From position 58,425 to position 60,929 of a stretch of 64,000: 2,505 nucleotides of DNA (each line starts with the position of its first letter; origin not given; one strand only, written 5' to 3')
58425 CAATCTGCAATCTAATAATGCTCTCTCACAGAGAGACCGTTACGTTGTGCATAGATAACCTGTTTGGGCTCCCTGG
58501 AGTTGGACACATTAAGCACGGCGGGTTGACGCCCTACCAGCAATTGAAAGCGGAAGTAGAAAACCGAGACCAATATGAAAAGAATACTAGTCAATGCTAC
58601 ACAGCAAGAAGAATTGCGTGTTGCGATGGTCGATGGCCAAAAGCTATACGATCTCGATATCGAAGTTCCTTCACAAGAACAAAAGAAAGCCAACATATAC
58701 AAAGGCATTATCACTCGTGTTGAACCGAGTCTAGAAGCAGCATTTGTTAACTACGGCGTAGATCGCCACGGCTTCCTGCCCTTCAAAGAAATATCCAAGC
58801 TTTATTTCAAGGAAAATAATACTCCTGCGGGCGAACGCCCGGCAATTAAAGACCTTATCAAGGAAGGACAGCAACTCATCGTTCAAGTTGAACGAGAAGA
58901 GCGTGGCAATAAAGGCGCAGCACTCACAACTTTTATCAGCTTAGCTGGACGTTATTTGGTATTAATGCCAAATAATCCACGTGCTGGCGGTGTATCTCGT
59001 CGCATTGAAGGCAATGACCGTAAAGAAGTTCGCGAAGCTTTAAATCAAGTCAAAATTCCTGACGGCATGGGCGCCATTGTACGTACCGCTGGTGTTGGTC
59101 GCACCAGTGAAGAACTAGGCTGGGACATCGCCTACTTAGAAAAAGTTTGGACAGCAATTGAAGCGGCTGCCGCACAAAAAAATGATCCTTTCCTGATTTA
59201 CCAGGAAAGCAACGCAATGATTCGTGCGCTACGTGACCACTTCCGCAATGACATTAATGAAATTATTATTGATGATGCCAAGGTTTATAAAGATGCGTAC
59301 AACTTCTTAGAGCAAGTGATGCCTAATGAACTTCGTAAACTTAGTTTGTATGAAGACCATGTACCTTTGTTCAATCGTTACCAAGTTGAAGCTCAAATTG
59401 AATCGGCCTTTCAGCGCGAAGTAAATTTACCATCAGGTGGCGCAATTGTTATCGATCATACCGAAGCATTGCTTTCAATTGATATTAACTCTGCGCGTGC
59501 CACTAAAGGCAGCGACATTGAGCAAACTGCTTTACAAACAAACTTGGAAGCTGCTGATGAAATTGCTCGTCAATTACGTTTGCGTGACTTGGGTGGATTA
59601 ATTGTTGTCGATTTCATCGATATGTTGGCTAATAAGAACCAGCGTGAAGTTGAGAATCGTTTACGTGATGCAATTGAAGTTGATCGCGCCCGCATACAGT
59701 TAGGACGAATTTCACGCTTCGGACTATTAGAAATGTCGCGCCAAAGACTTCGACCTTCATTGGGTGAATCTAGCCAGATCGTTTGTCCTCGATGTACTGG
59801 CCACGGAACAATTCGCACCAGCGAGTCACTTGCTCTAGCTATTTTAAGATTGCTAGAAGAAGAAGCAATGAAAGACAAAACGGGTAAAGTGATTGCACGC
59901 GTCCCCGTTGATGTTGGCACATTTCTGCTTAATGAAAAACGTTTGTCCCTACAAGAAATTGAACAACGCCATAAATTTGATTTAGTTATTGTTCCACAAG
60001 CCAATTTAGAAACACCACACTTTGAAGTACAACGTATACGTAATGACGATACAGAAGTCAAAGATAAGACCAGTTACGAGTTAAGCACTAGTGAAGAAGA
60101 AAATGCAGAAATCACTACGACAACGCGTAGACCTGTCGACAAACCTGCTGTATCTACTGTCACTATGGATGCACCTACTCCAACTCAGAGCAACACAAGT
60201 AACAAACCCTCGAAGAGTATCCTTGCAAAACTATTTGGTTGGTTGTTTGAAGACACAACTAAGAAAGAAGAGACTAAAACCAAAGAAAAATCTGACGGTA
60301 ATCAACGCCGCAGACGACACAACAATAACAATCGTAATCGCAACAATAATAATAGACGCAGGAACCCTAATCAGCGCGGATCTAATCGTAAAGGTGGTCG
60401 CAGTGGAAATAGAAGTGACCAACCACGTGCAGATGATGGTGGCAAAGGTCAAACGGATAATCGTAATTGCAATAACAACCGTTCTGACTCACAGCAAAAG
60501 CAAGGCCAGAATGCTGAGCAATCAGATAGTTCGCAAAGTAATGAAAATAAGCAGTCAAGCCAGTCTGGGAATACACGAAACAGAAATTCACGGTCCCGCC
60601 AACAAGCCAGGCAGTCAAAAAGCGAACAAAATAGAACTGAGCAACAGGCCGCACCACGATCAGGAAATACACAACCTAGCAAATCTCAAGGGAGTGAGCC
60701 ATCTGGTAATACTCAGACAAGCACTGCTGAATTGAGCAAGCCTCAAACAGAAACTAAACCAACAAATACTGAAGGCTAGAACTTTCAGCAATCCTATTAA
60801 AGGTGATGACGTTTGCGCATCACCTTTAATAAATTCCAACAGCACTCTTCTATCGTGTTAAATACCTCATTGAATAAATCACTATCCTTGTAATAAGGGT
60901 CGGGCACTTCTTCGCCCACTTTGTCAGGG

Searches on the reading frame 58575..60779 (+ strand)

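Call 72: search_protein_families(library=pfam, proteins=[window:58575-60779:+], max_evalue=0.00001)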
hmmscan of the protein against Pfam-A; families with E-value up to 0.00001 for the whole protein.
window:58575-60779:+ (734 aa): 3 families
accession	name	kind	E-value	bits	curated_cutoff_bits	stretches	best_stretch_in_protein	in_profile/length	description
PF10150.14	RNase_E_G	-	7.9e-100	334.2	25.5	1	122-391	1-269/270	Ribonuclease E/G family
PF20833.2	RNase_E_G_Thio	-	3.8e-32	110.7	26.8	1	403-488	1-86/86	RNase E/G, Thioredoxin-like domain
PF00575.29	S1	-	7.9e-09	36.2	22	1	36-118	2-72/74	S1 RNA binding domain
